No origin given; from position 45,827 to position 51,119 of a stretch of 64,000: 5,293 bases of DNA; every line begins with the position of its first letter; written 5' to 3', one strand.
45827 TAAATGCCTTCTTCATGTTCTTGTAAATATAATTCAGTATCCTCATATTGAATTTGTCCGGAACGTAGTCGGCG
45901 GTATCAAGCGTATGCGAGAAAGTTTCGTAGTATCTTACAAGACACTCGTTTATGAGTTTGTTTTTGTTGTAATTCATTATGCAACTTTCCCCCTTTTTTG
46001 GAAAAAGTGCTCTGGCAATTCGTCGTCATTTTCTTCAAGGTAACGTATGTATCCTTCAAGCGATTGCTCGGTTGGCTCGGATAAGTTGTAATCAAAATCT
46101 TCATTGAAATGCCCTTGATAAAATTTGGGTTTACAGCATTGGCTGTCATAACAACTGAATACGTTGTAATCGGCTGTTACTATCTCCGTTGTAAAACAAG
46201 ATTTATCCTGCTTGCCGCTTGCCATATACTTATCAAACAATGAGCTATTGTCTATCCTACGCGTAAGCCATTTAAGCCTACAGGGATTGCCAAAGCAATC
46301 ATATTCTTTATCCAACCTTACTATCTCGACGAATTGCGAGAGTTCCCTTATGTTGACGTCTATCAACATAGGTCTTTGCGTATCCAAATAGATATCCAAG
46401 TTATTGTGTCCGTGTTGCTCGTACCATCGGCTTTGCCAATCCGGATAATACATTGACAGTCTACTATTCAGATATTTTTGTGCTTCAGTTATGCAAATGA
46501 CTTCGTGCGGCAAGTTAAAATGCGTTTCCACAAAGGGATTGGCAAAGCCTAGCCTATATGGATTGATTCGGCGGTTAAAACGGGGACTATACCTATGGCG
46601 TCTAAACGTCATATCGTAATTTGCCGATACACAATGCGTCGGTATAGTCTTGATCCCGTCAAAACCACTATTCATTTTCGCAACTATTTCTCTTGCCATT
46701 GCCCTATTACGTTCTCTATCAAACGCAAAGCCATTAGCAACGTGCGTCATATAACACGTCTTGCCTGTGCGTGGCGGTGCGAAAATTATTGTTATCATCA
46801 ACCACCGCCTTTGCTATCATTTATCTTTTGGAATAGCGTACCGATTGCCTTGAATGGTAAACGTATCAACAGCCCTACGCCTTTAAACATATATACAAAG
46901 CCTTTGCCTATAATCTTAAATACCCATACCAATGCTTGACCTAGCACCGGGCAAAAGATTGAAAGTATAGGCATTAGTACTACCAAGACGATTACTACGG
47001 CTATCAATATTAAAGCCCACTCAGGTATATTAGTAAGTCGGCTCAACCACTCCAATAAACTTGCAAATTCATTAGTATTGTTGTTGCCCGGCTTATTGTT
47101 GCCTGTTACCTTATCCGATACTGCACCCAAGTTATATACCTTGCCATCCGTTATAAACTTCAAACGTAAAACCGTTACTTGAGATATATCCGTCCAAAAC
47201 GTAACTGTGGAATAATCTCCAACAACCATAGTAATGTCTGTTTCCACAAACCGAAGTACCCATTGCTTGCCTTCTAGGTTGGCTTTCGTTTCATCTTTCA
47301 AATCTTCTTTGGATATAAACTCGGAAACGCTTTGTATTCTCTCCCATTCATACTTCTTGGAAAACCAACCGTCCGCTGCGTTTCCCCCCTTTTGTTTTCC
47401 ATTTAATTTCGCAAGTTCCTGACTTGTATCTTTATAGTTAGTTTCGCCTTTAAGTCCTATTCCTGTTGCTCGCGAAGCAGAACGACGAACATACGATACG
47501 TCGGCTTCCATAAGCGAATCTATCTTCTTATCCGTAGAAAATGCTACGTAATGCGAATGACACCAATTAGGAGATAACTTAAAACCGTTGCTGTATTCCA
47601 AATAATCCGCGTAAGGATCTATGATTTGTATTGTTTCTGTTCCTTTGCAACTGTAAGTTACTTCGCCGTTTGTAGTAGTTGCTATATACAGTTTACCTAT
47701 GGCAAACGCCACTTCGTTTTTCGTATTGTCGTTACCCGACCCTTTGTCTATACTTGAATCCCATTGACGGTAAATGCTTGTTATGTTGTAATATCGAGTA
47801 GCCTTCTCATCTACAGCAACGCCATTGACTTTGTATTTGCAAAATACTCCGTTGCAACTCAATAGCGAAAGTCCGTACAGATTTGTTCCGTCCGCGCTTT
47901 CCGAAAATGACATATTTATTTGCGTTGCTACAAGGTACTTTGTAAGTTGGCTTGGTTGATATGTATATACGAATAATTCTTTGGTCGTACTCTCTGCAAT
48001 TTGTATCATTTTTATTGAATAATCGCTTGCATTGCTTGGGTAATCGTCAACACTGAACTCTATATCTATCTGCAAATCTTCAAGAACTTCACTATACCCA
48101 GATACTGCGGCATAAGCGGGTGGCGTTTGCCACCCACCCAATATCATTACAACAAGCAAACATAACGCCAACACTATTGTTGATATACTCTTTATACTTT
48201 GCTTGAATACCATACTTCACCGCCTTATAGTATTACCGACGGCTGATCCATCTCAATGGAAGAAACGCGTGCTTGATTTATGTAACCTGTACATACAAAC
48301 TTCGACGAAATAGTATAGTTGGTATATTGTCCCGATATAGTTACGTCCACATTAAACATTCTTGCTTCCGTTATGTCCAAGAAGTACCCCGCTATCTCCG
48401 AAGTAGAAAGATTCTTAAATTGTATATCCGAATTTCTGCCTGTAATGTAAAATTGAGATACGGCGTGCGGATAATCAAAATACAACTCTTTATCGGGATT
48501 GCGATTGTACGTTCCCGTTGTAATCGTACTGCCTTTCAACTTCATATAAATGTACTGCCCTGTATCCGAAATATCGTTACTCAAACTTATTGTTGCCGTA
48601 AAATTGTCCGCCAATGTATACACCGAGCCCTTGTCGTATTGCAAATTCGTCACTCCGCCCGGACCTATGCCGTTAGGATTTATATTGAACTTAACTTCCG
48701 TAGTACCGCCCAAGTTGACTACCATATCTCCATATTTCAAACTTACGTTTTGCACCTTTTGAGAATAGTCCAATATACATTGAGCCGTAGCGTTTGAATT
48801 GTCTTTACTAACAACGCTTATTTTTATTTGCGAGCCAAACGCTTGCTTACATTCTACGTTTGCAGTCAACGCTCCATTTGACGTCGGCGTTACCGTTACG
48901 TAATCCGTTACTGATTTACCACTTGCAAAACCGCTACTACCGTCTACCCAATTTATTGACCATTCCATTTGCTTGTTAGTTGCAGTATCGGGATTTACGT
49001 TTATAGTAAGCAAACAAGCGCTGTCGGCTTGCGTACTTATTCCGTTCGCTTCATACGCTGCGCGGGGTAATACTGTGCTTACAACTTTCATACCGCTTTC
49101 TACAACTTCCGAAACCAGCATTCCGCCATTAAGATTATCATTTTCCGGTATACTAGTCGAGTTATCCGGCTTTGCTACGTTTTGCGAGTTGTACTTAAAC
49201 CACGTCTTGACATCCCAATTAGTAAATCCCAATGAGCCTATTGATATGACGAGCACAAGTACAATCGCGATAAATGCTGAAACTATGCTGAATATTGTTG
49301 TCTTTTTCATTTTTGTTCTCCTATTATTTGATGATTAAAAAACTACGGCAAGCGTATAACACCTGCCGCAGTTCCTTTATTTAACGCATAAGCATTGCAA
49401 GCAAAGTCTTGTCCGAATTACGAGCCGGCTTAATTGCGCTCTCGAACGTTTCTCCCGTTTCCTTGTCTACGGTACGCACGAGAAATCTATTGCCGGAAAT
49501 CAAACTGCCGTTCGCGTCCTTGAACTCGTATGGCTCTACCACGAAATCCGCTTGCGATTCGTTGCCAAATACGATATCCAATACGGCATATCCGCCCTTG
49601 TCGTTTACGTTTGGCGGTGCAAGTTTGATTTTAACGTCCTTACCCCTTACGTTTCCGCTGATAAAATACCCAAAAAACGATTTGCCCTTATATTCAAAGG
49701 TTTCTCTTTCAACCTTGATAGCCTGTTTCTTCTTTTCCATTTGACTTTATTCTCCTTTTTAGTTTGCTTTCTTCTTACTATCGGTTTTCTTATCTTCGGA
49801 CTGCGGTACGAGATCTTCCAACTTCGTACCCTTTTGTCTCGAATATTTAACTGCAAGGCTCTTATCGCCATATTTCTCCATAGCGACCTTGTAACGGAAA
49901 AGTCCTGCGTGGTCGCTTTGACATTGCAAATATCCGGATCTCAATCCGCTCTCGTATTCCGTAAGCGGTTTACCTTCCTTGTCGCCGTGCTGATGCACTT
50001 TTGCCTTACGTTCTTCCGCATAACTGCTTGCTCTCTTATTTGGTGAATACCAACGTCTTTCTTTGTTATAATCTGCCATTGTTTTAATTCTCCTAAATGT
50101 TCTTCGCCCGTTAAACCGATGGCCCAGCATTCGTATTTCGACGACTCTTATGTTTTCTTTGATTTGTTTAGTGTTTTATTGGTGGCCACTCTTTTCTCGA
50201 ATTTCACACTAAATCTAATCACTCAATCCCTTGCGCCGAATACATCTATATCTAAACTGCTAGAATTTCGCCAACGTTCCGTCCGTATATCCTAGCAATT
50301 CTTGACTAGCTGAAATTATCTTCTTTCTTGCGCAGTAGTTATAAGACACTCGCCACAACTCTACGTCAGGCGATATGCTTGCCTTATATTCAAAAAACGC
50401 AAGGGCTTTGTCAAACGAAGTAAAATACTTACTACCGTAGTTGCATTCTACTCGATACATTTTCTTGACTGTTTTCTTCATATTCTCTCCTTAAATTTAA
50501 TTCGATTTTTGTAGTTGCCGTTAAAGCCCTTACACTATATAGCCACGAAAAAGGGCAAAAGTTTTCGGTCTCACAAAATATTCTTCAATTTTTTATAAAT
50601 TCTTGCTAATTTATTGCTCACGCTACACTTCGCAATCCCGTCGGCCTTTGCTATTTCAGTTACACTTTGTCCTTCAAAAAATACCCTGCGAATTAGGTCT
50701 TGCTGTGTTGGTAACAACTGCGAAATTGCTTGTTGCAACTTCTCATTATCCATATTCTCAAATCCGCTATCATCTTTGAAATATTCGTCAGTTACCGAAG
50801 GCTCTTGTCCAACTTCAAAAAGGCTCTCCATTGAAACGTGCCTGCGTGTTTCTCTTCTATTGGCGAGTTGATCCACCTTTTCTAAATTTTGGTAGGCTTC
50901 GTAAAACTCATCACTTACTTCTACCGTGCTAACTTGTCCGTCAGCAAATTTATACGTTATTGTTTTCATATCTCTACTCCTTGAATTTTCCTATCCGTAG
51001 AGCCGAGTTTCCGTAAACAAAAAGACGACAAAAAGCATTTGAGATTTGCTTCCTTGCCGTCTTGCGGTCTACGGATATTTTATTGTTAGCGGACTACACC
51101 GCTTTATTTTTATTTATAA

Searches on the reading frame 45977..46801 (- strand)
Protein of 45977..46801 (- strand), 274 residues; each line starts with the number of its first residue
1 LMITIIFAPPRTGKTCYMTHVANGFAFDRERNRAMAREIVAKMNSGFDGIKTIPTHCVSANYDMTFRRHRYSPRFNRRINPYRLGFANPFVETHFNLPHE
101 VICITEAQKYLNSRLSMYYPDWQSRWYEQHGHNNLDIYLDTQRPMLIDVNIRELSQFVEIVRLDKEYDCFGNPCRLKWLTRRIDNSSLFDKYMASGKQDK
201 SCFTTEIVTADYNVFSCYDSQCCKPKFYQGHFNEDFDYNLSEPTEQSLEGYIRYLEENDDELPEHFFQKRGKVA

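Call 20: search_protein_families(library=pfam, proteins=[window:45977-46801:-], max_evalue=0.01)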
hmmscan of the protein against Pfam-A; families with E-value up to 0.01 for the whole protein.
window:45977-46801:- (274 aa): 1 family
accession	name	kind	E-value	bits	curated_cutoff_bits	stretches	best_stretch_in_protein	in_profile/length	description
PF05707.18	Zot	-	0.0016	18.4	20.3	1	101-156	84-140/197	Zonular occludens toxin (Zot)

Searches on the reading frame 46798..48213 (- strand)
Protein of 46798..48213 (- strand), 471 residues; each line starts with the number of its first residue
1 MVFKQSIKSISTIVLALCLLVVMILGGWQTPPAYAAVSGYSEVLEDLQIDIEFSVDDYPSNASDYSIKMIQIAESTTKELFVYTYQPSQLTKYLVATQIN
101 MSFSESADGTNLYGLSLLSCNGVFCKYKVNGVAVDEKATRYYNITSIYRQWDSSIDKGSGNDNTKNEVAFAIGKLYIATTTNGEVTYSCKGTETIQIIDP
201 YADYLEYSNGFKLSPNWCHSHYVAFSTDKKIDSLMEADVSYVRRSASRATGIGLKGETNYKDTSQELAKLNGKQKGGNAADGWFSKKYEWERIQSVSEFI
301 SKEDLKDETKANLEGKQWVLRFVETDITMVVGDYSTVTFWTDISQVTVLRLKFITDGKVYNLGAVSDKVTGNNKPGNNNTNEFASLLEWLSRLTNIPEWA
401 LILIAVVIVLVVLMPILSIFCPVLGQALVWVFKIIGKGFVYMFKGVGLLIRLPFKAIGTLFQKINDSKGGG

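Call 20: search_protein_families(library=pfam, proteins=[window:46798-48213:-], max_evalue=0.01)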
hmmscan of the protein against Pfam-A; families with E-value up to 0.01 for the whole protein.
window:46798-48213:- (471 aa): 1 family
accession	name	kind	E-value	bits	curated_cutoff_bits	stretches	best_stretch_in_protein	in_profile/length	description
PF07264.17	EI24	-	0.0074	16.9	32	1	378-444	102-153/199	Sulfate transporter CysZ/Etoposide-induced protein 2.4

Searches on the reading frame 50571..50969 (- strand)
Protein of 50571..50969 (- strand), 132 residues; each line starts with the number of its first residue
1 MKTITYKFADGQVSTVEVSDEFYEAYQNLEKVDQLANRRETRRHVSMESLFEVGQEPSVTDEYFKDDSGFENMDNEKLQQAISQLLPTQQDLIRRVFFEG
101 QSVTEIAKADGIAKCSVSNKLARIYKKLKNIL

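Call 20: search_protein_families(library=pfam, proteins=[window:50571-50969:-], max_evalue=0.01)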
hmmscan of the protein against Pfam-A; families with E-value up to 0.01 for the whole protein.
window:50571-50969:- (132 aa): 5 families
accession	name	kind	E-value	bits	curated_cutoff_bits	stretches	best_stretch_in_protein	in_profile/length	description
PF08281.18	Sigma70_r4_2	-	8.2e-07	29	25.7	1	76-128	2-54/54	Sigma-70, region 4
PF04545.22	Sigma70_r4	-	8.7e-05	22.4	24.1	1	81-129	1-49/50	Sigma-70, region 4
PF00196.25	GerE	-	0.0019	18.3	23.5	1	96-129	13-46/57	Bacterial regulatory proteins, luxR family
PF07638.17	Sigma70_ECF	-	0.0038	17.6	21.1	1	67-129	120-180/185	ECF sigma factor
PF16702.10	DUF5063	-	0.0047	17.8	27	0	46-132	46-124/167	Domain of unknown function (DUF5063)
